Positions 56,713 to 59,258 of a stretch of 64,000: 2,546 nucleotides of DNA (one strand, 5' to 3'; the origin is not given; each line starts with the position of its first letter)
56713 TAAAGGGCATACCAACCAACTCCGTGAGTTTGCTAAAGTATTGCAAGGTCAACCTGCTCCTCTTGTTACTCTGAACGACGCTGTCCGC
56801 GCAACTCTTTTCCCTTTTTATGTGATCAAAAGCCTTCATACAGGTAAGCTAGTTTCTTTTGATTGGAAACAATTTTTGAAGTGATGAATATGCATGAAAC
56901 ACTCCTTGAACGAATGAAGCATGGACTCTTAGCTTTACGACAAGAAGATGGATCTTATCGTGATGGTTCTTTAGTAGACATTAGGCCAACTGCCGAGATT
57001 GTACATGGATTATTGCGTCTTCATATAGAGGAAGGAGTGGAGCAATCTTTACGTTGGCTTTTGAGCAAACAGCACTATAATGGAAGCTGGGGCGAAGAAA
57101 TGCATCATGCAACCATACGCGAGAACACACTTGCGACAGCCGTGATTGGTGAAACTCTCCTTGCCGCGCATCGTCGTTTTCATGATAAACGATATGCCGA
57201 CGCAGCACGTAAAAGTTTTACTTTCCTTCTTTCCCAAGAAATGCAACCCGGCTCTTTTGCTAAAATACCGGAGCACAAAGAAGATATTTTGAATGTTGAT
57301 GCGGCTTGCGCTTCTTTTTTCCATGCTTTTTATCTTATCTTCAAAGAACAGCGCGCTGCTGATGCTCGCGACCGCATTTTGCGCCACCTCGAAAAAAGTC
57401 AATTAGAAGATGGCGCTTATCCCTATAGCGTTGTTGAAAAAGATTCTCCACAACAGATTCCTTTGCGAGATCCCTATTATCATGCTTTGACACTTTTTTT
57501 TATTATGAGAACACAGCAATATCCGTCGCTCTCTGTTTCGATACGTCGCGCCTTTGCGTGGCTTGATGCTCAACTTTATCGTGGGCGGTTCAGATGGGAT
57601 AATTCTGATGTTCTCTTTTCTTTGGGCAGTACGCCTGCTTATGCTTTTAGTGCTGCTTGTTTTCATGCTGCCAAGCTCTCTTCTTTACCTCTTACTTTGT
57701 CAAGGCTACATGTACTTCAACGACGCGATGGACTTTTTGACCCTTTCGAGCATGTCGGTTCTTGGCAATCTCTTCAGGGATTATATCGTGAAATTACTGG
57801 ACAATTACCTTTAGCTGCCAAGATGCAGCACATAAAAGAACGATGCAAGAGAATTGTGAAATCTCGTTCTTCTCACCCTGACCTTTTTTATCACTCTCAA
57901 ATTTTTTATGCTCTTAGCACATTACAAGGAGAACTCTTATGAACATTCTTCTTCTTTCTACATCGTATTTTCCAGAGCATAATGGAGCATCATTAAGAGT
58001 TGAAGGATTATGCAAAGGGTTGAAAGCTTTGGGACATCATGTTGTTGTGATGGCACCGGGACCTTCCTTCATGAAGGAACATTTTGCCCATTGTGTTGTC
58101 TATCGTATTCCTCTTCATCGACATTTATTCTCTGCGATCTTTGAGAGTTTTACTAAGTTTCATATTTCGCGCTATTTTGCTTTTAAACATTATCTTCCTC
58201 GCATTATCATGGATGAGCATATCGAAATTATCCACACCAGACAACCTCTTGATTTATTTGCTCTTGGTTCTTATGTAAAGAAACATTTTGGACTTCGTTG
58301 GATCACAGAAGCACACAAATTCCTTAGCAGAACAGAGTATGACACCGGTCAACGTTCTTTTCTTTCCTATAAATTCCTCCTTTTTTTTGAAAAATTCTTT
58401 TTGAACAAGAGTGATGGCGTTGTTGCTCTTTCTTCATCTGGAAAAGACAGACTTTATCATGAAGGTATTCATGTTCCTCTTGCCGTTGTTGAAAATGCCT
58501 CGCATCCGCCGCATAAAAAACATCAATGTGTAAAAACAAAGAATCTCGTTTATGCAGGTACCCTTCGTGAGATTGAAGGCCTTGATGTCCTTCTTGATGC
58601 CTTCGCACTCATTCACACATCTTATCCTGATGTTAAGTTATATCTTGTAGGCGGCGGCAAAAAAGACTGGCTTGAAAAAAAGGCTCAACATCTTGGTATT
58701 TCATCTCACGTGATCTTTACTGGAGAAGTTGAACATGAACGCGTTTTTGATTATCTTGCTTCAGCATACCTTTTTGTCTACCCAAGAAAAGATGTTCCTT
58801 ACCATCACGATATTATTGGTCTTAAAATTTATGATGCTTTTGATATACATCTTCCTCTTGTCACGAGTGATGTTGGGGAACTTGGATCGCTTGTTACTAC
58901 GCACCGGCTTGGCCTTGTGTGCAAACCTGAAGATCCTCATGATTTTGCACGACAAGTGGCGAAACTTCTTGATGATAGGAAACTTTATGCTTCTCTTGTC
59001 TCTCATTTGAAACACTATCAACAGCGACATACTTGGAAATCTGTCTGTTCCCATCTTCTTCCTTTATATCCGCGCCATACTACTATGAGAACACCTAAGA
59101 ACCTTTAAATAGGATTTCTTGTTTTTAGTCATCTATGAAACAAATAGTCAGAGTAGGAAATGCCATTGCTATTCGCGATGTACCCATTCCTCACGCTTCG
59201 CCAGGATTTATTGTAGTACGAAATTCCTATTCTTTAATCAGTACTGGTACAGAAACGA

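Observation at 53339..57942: Two cytoplasmic alpha/alpha-toroid (prenyltransferase or terpene-cyclase repeat-like) proteins flanking a bi-domain oxidoreductase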

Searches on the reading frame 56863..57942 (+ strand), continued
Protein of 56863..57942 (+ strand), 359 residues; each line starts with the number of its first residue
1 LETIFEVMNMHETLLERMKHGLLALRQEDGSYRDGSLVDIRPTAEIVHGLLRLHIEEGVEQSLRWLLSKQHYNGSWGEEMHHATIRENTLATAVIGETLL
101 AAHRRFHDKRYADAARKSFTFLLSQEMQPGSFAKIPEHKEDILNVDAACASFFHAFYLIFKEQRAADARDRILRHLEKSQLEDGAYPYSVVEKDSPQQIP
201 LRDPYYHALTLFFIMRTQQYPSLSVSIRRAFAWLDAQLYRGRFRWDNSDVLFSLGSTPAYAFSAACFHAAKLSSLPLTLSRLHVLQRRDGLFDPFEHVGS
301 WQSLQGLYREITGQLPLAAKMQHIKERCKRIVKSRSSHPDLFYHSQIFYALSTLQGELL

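Call 69: search_protein_families(library=pfam, proteins=[L009:2255-3160:+, L009:3207-4661:+, L009:4710-5537:+, L009:11902-13617:-, L009:13614-14555:-, L015:3331-4506:+, L015:7752-8780:+, L021:1309-2625:+, L015:1165-3060:-, L018:37-948:+], max_evalue=0.0001)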
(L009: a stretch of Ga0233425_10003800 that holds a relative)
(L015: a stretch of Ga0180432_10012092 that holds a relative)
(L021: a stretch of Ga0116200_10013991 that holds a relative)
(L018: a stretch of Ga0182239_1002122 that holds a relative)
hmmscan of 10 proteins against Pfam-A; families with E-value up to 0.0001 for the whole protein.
L009:2255-3160:+ (301 aa): 4 families
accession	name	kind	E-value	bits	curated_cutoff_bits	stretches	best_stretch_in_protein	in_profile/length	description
PF00535.33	Glycos_transf_2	-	5.5e-31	108.2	23.3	1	9-138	1-136/168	Glycosyl transferase family 2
PF13641.12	Glyco_tranf_2_3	-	1.1e-17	65.3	27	1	8-204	3-221/230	Glycosyltransferase like family 2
PF10111.15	Glyco_tranf_2_2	-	1.5e-16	61.1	27.3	1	9-135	1-136/276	Glycosyltransferase like family 2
PF13632.12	Glyco_trans_2_3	-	1.9e-07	31.6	27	1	84-276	1-190/198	Glycosyl transferase family group 2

L009:3207-4661:+ (484 aa): 2 families
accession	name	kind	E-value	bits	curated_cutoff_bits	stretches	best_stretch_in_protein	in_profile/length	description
PF01943.22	Polysacc_synt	-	1.4e-24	87.4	28.2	1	5-279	1-273/274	Polysaccharide biosynthesis protein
PF13440.11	Polysacc_synt_3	-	2.5e-21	76.6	23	1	29-329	1-293/293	Polysaccharide biosynthesis protein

L009:4710-5537:+ (275 aa): 7 families
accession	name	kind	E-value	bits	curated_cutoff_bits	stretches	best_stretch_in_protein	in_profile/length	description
PF08241.18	Methyltransf_11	-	4.4e-22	79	21.2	1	50-148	1-94/95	Methyltransferase domain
PF13489.12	Methyltransf_23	-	3.5e-18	66.3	27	1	43-214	20-159/164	Methyltransferase domain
PF13649.12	Methyltransf_25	-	3.5e-16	60.1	27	1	50-145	2-97/97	Methyltransferase domain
PF13847.12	Methyltransf_31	-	5.2e-16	59.1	27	1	44-153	2-113/145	Methyltransferase domain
PF01209.24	Ubie_methyltran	-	3.5e-11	43.3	20.1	1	38-149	40-151/233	ubiE/COQ5 methyltransferase family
PF08242.18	Methyltransf_12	-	5e-11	43.6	30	1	50-147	1-98/98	Methyltransferase domain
PF03141.22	Methyltransf_29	-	3.4e-06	26.4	23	1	48-152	120-220/506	Putative S-adenosyl-L-methionine-dependent methyltransferase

L009:11902-13617:- (571 aa): 4 families
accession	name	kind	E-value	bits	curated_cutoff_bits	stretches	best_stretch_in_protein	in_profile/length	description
PF16861.10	Carbam_trans_C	-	1.8e-59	200.5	27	1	394-564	2-169/170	Carbamoyltransferase C-terminus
PF02543.21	Carbam_trans_N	-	1.3e-44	153.5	24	1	2-344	1-346/346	Carbamoyltransferase N-terminus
PF22521.2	HypF_C_2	-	2.2e-06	28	27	1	254-341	148-240/241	Carbamoyltransferase, Kae1-like Domain, second subdomain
PF00814.31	TsaD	-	3.5e-05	24.1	24.8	0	137-327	80-246/264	tRNA N6-adenosine threonylcarbamoyltransferase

L009:13614-14555:- (313 aa): 8 families
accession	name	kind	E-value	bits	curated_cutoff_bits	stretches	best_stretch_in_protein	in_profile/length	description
PF01370.27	Epimerase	-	3.7e-62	210.3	20.9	1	9-245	1-240/240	NAD dependent epimerase/dehydratase family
PF16363.11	GDP_Man_Dehyd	-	1.2e-56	193.1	27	1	11-308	2-332/332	GDP-mannose 4,6 dehydratase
PF01073.25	3Beta_HSD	-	4.5e-31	108.4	22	1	10-266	1-271/280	3-beta hydroxysteroid dehydrogenase/isomerase family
PF02719.21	Polysacc_synt_2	-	7.6e-18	65.1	20.2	1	9-264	1-248/293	Polysaccharide biosynthesis protein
PF04321.23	RmlD_sub_bind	-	2.6e-13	50.2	27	1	8-280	2-251/287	RmlD substrate binding domain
PF07993.18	NAD_binding_4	-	2.5e-09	37.1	20.1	1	11-226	1-257/258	Male sterility protein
PF13460.12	NAD_binding_10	-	1.4e-07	32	27.2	1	13-132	1-107/184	NAD(P)H-binding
PF05368.20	NmrA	-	3.9e-05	23.8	27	1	7-126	3-111/298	NmrA-like family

L015:3331-4506:+ (391 aa): 3 families
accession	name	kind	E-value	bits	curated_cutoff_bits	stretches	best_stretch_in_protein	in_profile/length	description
PF00534.26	Glycos_transf_1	-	1.3e-16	61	26.4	1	213-360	12-159/172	Glycosyl transferases group 1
PF13579.12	Glyco_trans_4_4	-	2.2e-11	44.8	29.7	1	19-187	2-146/158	Glycosyl transferase 4-like domain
PF13439.12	Glyco_transf_4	-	1.7e-10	41.6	28.5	1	18-203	2-168/170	Glycosyltransferase Family 4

L015:7752-8780:+ (342 aa): 3 families
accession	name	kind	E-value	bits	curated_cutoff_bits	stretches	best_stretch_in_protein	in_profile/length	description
PF00984.24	UDPG_MGDP_dh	-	1.5e-24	86.3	25.4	1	107-192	2-93/94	UDP-glucose/GDP-mannose dehydrogenase family, central domain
PF03721.20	UDPG_MGDP_dh_N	-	4.2e-09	36.7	27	1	10-87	104-183/187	UDP-glucose/GDP-mannose dehydrogenase family, NAD binding domain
PF03720.21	UDPG_MGDP_dh_C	-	3.4e-05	24.6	30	1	216-313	2-96/103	UDP-glucose/GDP-mannose dehydrogenase family, UDP binding domain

L021:1309-2625:+ (438 aa): 7 families
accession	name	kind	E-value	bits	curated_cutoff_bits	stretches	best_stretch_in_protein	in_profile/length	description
PF03721.20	UDPG_MGDP_dh_N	-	4.5e-57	193.1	27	1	8-189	2-184/187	UDP-glucose/GDP-mannose dehydrogenase family, NAD binding domain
PF00984.24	UDPG_MGDP_dh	-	2e-31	108.4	25.4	1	207-297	1-93/94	UDP-glucose/GDP-mannose dehydrogenase family, central domain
PF03720.21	UDPG_MGDP_dh_C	-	2.3e-27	95.8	30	1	325-421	2-103/103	UDP-glucose/GDP-mannose dehydrogenase family, UDP binding domain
PF01210.29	NAD_Gly3P_dh_N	-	1.1e-07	32.4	23.1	1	9-94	2-81/158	NAD-dependent glycerol-3-phosphate dehydrogenase N-terminus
PF02826.25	2-Hacid_dh_C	-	3.4e-07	30.2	25.1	0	6-84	36-112/178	D-isomer specific 2-hydroxyacid dehydrogenase, NAD binding domain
PF03446.21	NAD_binding_2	-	5.3e-06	27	21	1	8-94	1-67/161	NAD binding domain of 6-phosphogluconate dehydrogenase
PF02737.24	3HCDH_N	-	1.6e-05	25.3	22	1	8-90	1-86/180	3-hydroxyacyl-CoA dehydrogenase, NAD binding domain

L015:1165-3060:- (631 aa): 0 families

L018:37-948:+ (303 aa): 3 families
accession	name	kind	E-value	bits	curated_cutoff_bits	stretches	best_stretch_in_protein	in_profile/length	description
PF00535.33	Glycos_transf_2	-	3.2e-26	92.7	23.3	1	13-149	3-146/168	Glycosyl transferase family 2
PF13704.12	Glyco_tranf_2_4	-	2.8e-05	25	27.5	1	18-93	2-81/98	Glycosyl transferase family 2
PF13641.12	Glyco_tranf_2_3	-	8.4e-05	23.1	27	0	11-125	4-128/230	Glycosyltransferase like family 2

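Call 70: search_protein_families(library=ncbifam, proteins=[window:56884-57942:+], max_evalue=1)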
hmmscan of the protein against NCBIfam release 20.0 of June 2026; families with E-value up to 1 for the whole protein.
window:56884-57942:+ (352 aa): 6 families
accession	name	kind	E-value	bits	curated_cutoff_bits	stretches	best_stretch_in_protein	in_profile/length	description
TIGR03463.1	osq_cycl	subfamily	0.00017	20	851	2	159-230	41-103/634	2,3-oxidosqualene cyclase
TIGR01787.1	squalene_cyclas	subfamily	0.00069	18.4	322.7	1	51-126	509-588/622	squalene/oxidosqualene cyclases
NF053823.1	SCO2321_fam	equivalog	0.00096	18.1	300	1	31-144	99-216/405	SCO2321 family membrane protein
TIGR02474.1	pec_lyase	equivalog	0.0079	15.8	189.8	0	76-127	40-89/295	pectate lyase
NF051900.1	BetGalacBglBAgro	equivalog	0.062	12.3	420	1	43-123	208-289/333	beta-galactosidase BglB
TIGR01507.1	hopene_cyclase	equivalog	0.11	10.8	431.1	1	51-81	523-556/640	squalene--hopene cyclase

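Call 76: search_protein_families(library=pfam, alignment_id=A2, max_evalue=0.01)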
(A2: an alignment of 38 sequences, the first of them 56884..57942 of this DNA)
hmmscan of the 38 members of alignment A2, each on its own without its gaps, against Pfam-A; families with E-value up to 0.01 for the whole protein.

A. member 1, window:56884-57942:+ (352 aa): 4 families
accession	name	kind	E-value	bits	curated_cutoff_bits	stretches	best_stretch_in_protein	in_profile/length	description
PF09492.16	Pec_lyase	-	0.00093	19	22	0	76-127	34-83/292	Pectic acid lyase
PF00432.27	Prenyltrans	-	0.003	17.5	26.5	0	9-74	102-172/304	Prenyltransferase alpha-alpha toroid domain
PF13249.12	SQHop_cyclase_N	-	0.0054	16.4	26.2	0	53-135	2-74/291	Squalene-hopene cyclase N-terminal domain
PF07678.20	TED_complement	-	0.0068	16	22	0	50-96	114-157/312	A-macroglobulin TED domain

B. families by the number of members that match (of 38 scanned): 15 families
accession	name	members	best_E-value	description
PF13243.12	SQHop_cyclase_C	20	4.4e-08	Squalene-hopene cyclase C-terminal domain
PF09492.16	Pec_lyase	16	3.2e-08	Pectic acid lyase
PF07678.20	TED_complement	16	2.4e-07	A-macroglobulin TED domain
PF13249.12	SQHop_cyclase_N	6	9.7e-05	Squalene-hopene cyclase N-terminal domain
PF00432.27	Prenyltrans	5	5.6e-05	Prenyltransferase alpha-alpha toroid domain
PF07470.19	Glyco_hydro_88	4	6.2e-05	Glycosyl Hydrolase Family 88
PF06662.19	C5-epim_C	4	0.00011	D-glucuronyl C5-epimerase C-terminus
PF06917.19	Pectate_lyase_2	2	1.8e-05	Periplasmic pectate lyase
PF07944.18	Beta-AFase-like_GH127_cat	2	1.9e-05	Beta-L-arabinofuranosidase, GH127 catalytic domain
PF13202.12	EF-hand_5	1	9.2e-09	EF hand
PF00036.39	EF-hand_1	1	1.3e-06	EF hand domain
PF05147.19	LANC_like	1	3.2e-06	Lanthionine synthetase C-like protein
PF13405.12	EF-hand_6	1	4.9e-06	EF-hand domain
PF03663.20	Glyco_hydro_76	1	1e-05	Glycosyl hydrolase family 76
PF13499.12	EF-hand_7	1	0.00025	EF-hand domain pair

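Call 84: fold_search(model_id=the predicted structure, library=pdb)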
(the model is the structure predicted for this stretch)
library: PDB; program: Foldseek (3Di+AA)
matches with E <= 10: 1014; with E <= 0.001: 258
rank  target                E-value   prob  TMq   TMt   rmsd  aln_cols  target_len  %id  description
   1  8paj_A                9.6e-09  1.00  0.66  0.68   6.9       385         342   18  Crystal Structure of a Squalene-Hopene cyclase from Archangium gephyra (released 2024-06-26)
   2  8pak_A                1.2e-08  1.00  0.65  0.66   6.3       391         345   16  Crystal Structure of a Squalene-Hopene Cyclase from Cystobacter fuscus (released 2024-06-26)
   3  8paj_B                4.5e-08  1.00  0.66  0.68   6.7       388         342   17  Crystal Structure of a Squalene-Hopene cyclase from Archangium gephyra (released 2024-06-26)
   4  8pak_B                4.5e-08  1.00  0.66  0.67   6.8       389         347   17  Crystal Structure of a Squalene-Hopene Cyclase from Cystobacter fuscus (released 2024-06-26)
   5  8zg5                  7.8e-08  1.00  0.58  0.45   7.6       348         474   14  Drimenyl diphosphate synthase SsDMS_Y505I&D303A from Streptomyces showdoensis (Apo) (released 2025-05-21)
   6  8zg1                  1.1e-07  1.00  0.59  0.45   7.4       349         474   15  Drimenyl diphosphate synthase SsDMS_F248Y&D303E from Streptomyces showdoensis (Apo) (released 2025-05-21)
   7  7xru                  1.3e-07  1.00  0.58  0.43   5.7       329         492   15  Drimenyl diphosphate synthase D303E from Streptomyces showdoensis in complex with 2-fluorofarnesyl diphosphate (2F-FPP)  (released 2023-03-15)
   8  8zgv                  1.6e-07  1.00  0.59  0.45   7.6       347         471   14  Drimenyl diphosphate synthase SsDMS_F248A&D303E from Streptomyces showdoensis in complex with farnesyl diphosphate (FPP) (released 2025-05-21)
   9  6ij1                  1.8e-07  1.00  0.63  0.66   7.3       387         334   16  Crystal structure of a protein from Actinoplanes (released 2019-09-11)
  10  7xqz                  2.2e-07  1.00  0.59  0.44   7.6       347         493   14  Drimenyl diphosphate synthase D303A from Streptomyces showdoensis in complex with 2-fluorofarnesyl diphosphate (2F-FPP)  (released 2023-03-15)
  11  8zg0                  2.4e-07  1.00  0.58  0.45   7.8       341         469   15  Drimenyl diphosphate synthase SsDMS_F248A&D303E from Streptomyces showdoensis (Apo) (released 2025-05-21)
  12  7xr7                  2.8e-07  1.00  0.59  0.43   7.6       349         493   15  Drimenyl diphosphate synthase D303E from Streptomyces showdoensis in complex with farnesyl diphosphate (FPP) and Mg2+ (released 2023-03-15)
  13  8zgw                  3.3e-07  1.00  0.56  0.42   8.1       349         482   16  Drimenyl diphosphate synthase SsDMS_F248Y&D303E from Streptomyces showdoensis in complex with farnesyl diphosphate (FPP) (released 2025-05-21)
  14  7xq4                  1.4e-06  1.00  0.59  0.44   7.6       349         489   15  Drimenyl diphosphate synthase from Streptomyces showdoensis (apo) (released 2023-03-15)
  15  6shd_A                1.7e-06  1.00  0.63  0.66   6.3       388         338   10  Structure of the GH76A alpha-1,6-mannanase from Salegentibacter sp. HEL1_6 (released 2020-08-26)
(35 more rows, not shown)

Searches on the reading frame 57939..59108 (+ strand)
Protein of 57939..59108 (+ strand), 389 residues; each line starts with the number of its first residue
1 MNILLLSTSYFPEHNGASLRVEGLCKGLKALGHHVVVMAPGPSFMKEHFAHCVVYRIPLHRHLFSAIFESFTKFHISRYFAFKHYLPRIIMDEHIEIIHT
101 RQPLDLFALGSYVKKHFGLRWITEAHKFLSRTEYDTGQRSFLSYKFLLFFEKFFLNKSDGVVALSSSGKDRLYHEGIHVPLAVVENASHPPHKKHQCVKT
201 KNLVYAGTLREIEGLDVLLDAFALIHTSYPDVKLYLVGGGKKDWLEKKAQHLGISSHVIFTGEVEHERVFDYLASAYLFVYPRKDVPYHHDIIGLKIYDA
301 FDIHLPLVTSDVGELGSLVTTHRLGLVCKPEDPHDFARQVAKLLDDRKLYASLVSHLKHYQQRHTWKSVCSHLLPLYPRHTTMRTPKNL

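Call 3: search_protein_families(library=pfam, proteins=[window:57939-59108:+], max_evalue=0.01)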
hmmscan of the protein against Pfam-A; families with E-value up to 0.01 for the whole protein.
window:57939-59108:+ (389 aa): 4 families
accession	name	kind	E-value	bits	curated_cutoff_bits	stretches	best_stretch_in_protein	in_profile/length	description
PF13692.12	Glyco_trans_1_4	-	6.3e-28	98.2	27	1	201-346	2-142/142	Glycosyl transferases group 1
PF00534.26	Glycos_transf_1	-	1.3e-27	96.9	26.4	1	199-353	14-165/172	Glycosyl transferases group 1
PF13439.12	Glyco_transf_4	-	2.4e-16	60.7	28.5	1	15-186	2-164/170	Glycosyltransferase Family 4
PF13579.12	Glyco_trans_4_4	-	1.3e-12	48.7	29.7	1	15-186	1-157/158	Glycosyl transferase 4-like domain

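Call 4: search_protein_families(library=ncbifam, proteins=[window:57939-59108:+], max_evalue=0.01)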
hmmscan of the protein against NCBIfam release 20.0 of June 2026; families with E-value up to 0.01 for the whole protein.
window:57939-59108:+ (389 aa): 21 families
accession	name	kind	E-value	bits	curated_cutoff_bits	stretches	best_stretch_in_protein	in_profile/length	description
TIGR04063.1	stp3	hypoth_equivalog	5.9e-31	107.7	442.05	1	11-377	10-392/397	TIGR04063 family PEP-CTERM/XrtA system glycosyltransferase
NF041876.1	EPS_EpsE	equivalog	3.7e-16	59.3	400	1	195-354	209-369/389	exopolysaccharide biosynthesis GT4 family glycosyltransferase EpsE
TIGR03449.1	mycothiol_MshA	equivalog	3.4e-14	52.6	462.5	1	199-379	219-402/406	D-inositol-3-phosphate glycosyltransferase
TIGR03999.1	thiol_BshA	equivalog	2e-13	50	273.7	1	152-369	139-362/375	N-acetyl-alpha-D-glucosaminyl L-malate synthase BshA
NF047684.1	TeichurnBiosyTuaC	equivalog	2.4e-11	43.2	550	1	195-359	213-367/391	teichuronic acid biosynthesis protein TuaC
NF053787.1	GlcN_PG_synth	equivalog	1e-10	41.1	480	1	199-378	196-357/361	N-acetylglucosaminyl phosphatidylglycerol synthase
NF038298.1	EPS_HpsO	equivalog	2.3e-10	39.8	575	1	149-377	138-384/388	hormogonium polysaccharide biosynthesis glycosyltransferase HpsO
NF046085.1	XrtY_assoc_Gly1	equivalog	2.5e-10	39.8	400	1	191-352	198-355/387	XrtY-associated glycosyltransferase XYAG1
TIGR04157.1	glyco_rSAM_CFB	subfamily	8.6e-10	38.2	400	1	200-346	227-366/406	TIGR04157 family glycosyltransferase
TIGR03088.1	stp2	hypoth_equivalog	1.1e-09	37.8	409.05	1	204-377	198-370/374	TIGR03088 family PEP-CTERM/XrtA system glycosyltransferase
NF049988.1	MGlcDAGSynMgs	equivalog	2.1e-09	37.2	400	2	1-123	1-115/398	alpha-monoglucosyldiacylglycerol synthase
TIGR04047.1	MSMEG_0565_glyc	hypoth_equivalog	3.4e-09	36.3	259.85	1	217-377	210-371/373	MSMEG_0565 family glycosyltransferase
NF007640.0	PRK10307.1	subfamily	9.9e-07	28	276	1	202-365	231-391/411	WcaI family glycosyltransferase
NF050056.1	ProtGlycPglH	equivalog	1.1e-06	28.1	600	1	138-374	118-347/354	GalNAc-alpha-(1->4)-GalNAc-alpha-(1->3)-diNAcBac-PP-undecaprenol alpha-1,4-N-acetyl-D-galactosaminyltransferase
NF038295.1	EPS_HpsP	equivalog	7.8e-06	25.1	550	1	180-377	182-384/388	hormogonium polysaccharide biosynthesis glycosyltransferase HpsP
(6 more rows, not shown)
